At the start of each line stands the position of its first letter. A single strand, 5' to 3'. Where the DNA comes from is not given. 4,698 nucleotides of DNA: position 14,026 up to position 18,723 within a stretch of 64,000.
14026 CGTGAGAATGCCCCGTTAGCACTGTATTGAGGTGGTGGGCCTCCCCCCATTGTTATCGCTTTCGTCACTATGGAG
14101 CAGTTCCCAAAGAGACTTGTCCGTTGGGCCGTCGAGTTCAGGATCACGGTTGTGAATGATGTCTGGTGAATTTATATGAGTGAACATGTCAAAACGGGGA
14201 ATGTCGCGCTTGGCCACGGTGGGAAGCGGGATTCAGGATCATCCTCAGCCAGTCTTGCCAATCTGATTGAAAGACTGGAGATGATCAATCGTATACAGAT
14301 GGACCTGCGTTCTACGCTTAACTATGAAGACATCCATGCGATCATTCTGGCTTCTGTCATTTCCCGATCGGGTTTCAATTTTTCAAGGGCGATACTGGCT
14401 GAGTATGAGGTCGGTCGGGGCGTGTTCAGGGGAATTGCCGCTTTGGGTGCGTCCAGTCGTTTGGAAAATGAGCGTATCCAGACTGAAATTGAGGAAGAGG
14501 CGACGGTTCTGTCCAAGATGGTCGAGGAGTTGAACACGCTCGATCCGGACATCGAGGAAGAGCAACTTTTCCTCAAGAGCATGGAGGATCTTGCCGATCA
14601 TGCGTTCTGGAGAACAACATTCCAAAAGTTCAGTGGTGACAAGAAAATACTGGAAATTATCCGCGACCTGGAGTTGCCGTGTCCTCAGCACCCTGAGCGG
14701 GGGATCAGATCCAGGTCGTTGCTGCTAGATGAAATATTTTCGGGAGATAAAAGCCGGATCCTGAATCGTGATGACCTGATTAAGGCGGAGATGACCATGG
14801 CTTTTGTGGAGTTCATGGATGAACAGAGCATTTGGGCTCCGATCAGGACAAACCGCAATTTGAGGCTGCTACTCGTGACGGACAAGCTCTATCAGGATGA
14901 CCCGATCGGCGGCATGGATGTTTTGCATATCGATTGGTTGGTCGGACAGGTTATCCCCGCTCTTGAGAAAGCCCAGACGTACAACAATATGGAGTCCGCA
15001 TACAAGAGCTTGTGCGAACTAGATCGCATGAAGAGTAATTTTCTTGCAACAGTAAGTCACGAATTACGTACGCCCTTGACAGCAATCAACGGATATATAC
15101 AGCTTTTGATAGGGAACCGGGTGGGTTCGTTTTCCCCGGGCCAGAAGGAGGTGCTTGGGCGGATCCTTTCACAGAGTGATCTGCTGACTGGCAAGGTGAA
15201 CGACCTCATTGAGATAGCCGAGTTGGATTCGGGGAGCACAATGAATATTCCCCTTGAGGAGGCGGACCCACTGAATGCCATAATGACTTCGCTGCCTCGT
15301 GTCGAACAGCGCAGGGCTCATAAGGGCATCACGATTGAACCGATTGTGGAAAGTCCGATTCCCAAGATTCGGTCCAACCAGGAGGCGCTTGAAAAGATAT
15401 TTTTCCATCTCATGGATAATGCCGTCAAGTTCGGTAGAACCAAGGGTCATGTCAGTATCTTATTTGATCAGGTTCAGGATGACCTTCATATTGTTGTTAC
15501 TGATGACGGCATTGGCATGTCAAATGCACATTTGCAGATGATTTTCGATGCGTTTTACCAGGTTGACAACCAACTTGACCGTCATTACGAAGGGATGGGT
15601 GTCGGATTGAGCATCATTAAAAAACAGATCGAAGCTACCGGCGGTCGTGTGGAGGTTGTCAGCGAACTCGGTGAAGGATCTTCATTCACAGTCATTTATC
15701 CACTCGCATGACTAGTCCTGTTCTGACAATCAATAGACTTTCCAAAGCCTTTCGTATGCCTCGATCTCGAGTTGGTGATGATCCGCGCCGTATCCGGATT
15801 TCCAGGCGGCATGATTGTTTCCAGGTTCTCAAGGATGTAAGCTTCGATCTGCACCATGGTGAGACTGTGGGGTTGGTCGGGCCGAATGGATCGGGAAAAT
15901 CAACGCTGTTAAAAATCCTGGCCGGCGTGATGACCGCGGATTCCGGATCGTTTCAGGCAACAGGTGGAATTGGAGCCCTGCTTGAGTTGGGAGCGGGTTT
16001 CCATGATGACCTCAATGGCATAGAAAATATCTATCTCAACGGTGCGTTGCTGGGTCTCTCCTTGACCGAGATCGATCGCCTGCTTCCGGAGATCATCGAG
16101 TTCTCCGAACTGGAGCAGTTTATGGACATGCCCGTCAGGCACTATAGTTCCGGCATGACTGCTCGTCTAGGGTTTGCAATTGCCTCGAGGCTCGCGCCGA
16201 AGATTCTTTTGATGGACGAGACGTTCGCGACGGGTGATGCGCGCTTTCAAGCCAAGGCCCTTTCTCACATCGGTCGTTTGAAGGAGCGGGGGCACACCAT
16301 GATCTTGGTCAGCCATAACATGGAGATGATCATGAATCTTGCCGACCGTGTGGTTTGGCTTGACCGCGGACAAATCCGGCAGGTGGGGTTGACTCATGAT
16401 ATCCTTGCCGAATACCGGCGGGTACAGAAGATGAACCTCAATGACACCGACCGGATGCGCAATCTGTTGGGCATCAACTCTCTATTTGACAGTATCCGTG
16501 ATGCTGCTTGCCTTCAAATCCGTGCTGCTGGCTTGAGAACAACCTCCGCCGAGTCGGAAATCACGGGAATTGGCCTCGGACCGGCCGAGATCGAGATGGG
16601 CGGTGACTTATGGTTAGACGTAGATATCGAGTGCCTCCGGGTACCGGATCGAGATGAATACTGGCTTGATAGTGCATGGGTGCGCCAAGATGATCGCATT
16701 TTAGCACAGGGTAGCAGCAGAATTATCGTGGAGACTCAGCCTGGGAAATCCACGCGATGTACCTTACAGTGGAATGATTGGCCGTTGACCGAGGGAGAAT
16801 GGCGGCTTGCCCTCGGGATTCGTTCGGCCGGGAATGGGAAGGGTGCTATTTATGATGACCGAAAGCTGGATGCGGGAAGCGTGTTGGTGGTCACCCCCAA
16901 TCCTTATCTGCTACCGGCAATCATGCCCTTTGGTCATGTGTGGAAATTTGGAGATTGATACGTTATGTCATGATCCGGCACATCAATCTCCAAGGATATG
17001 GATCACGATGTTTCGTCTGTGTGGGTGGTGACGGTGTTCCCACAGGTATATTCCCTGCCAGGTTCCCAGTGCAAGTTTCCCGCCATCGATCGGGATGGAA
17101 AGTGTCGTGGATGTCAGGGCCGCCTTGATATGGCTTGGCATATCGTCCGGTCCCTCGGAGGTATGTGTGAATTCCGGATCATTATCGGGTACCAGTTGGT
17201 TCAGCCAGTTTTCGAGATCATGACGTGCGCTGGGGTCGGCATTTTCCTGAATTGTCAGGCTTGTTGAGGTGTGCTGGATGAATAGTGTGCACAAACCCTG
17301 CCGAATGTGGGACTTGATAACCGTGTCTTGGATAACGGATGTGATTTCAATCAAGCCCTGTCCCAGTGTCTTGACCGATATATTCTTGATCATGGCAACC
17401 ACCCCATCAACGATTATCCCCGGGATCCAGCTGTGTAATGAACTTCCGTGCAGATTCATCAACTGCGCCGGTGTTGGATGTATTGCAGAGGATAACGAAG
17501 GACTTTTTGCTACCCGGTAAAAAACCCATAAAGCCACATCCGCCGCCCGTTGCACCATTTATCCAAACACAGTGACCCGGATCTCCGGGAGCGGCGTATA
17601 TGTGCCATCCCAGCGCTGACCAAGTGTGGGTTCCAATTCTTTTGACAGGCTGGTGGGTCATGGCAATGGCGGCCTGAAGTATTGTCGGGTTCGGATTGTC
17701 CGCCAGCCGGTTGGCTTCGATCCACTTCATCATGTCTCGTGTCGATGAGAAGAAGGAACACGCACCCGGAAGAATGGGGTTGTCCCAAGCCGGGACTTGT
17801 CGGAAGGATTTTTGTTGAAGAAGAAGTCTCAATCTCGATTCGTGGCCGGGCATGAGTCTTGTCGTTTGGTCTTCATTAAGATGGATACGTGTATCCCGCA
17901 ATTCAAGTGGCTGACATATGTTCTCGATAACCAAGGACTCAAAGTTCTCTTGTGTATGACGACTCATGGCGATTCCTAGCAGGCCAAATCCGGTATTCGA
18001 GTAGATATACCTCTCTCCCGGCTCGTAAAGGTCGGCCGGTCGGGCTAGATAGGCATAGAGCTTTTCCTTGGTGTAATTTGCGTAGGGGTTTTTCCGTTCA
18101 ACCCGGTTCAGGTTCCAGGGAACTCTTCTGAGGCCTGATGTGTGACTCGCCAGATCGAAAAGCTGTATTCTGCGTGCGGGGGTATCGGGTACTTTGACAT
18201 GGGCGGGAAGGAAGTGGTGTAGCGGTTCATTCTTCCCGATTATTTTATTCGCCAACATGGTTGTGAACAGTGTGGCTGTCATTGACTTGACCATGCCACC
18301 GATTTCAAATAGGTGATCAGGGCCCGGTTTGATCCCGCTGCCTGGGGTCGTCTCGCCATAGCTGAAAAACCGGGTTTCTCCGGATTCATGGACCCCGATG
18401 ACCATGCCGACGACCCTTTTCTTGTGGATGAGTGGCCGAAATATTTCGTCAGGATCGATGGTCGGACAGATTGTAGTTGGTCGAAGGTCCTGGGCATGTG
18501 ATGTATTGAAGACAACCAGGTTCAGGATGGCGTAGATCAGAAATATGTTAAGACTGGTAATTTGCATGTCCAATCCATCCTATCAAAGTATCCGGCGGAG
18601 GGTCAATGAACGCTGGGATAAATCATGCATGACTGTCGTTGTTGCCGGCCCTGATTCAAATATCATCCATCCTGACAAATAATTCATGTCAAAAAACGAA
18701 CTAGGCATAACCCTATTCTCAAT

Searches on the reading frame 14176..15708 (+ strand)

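Call 95: search_protein_families(library=pfam, proteins=[window:14176-15708:+], max_evalue=0.0001)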
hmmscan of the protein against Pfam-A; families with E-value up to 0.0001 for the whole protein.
window:14176-15708:+ (511 aa): 2 families
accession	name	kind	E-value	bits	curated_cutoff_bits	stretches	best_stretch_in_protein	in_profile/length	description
PF02518.31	HATPase_c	-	1.3e-23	84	26.4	1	401-510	2-109/111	Histidine kinase-, DNA gyrase B-, and HSP90-like ATPase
PF00512.31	HisKA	-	1.9e-16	60.3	26.9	1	285-353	1-66/66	His Kinase A (phospho-acceptor) domain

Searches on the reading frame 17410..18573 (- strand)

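Call 96: search_protein_families(library=pfam, proteins=[window:17410-18573:-], max_evalue=0.0001)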
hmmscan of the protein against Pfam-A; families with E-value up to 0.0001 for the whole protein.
window:17410-18573:- (388 aa): 1 family
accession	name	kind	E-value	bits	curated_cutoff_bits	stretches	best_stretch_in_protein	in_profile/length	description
PF00144.29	Beta-lactamase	-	1.8e-44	152.7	27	1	42-379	2-324/329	Beta-lactamase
